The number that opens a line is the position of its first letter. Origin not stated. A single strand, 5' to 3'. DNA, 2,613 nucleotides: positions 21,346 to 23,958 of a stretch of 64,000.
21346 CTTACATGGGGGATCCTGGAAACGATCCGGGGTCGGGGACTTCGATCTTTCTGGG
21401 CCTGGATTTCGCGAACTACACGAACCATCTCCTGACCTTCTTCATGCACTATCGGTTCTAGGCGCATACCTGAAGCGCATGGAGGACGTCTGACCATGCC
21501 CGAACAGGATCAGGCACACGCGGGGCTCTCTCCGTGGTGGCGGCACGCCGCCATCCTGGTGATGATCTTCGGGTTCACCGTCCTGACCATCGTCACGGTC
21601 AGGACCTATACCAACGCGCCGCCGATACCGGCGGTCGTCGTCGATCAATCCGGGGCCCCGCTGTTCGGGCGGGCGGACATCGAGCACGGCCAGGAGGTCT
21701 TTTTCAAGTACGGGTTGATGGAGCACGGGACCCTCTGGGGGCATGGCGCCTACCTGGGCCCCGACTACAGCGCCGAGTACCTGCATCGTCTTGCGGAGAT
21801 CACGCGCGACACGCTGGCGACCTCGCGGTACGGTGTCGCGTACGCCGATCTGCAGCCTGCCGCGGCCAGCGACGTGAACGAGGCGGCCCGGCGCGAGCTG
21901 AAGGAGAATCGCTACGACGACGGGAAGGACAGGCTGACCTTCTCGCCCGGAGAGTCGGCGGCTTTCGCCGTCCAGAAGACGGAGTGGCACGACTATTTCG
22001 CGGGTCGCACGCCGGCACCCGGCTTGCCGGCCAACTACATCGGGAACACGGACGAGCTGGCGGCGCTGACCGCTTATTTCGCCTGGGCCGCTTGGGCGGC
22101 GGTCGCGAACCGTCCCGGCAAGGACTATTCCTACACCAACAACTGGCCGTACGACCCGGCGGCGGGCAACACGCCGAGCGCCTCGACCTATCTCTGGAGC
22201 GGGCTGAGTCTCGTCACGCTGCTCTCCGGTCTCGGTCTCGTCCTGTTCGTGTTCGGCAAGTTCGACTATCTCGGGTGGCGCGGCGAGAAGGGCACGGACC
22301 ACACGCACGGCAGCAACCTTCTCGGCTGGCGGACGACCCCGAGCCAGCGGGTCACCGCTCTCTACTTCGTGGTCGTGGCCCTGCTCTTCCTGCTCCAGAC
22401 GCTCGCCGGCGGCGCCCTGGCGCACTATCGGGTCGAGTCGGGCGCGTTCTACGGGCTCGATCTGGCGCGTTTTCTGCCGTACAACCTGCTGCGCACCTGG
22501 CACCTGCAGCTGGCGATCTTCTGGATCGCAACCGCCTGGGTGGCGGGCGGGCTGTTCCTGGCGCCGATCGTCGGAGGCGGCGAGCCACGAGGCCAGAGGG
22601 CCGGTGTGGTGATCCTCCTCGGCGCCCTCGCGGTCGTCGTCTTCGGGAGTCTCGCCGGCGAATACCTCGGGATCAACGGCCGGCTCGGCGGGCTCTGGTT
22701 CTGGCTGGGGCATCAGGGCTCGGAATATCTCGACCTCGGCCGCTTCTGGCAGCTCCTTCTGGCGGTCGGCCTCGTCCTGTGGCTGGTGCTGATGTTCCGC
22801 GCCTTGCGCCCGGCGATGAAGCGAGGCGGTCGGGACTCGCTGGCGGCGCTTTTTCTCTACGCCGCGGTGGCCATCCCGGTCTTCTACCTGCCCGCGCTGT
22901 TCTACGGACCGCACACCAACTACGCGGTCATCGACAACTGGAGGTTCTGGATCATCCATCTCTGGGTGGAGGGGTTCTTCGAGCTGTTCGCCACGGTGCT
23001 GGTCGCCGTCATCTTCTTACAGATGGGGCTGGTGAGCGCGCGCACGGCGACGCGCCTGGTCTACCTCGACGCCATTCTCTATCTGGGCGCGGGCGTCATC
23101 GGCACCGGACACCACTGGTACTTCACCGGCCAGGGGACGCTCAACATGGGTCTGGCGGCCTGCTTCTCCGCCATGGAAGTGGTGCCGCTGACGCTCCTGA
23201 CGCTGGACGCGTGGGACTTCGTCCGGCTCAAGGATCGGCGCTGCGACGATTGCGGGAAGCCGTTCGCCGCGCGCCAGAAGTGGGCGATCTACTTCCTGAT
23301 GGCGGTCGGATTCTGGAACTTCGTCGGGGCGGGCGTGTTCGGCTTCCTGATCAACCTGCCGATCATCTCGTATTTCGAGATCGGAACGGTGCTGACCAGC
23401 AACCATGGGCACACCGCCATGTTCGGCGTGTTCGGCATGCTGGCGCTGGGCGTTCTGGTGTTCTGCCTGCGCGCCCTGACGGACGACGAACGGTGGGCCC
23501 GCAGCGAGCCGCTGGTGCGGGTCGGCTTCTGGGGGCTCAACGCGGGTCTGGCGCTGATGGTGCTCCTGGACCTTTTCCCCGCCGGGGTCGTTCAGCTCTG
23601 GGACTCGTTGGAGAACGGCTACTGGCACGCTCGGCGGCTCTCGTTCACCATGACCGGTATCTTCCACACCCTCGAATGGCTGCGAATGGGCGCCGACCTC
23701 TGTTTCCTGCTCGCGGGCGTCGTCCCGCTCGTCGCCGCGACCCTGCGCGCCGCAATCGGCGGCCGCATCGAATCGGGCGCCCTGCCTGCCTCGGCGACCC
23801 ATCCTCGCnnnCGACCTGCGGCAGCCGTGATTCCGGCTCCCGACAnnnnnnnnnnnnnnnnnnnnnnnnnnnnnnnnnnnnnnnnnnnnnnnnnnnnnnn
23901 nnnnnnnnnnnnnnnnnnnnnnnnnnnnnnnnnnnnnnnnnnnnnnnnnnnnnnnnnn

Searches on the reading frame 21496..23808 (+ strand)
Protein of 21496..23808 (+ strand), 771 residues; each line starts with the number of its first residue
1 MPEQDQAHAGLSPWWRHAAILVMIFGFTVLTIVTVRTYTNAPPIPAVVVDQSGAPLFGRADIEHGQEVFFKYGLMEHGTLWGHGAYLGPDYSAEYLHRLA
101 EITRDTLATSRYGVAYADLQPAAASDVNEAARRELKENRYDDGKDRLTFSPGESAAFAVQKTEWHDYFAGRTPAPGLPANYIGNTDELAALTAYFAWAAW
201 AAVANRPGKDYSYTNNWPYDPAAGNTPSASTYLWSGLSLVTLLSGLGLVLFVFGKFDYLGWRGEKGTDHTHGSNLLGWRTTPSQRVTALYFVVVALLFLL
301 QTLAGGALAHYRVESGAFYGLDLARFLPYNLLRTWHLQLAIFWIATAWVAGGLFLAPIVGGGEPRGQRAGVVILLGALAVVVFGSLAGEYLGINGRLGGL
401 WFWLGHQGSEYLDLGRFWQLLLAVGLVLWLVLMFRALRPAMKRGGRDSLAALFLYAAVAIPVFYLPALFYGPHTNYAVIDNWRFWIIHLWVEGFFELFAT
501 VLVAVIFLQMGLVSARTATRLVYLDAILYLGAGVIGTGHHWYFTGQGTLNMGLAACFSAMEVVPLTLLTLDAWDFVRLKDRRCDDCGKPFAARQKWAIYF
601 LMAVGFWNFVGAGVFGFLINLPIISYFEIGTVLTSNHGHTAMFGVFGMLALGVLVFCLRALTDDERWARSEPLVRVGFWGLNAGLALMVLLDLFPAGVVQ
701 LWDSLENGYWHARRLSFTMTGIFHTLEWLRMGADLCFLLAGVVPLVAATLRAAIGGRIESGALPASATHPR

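Call 12: search_protein_families(library=pfam, proteins=[window:21496-23808:+], max_evalue=0.01)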
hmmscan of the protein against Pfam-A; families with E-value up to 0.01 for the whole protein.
window:21496-23808:+ (771 aa): 2 families
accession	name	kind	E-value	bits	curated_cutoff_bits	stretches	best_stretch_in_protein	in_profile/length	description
PF22085.1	NorB_cytochrome_c-like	-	2.1e-55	188.3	29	1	45-219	1-181/181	Nitric oxide reductase subunit B, cytochrome c-like domain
PF00115.25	COX1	-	4.6e-53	181.1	34.8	1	285-732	1-432/436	Cytochrome C and Quinol oxidase polypeptide I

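Call 60: search_protein_families(library=ncbifam, proteins=[window:21496-23808:+], max_evalue=0.00001)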
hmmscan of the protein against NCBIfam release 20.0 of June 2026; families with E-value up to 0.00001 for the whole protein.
window:21496-23808:+ (771 aa): 0 families
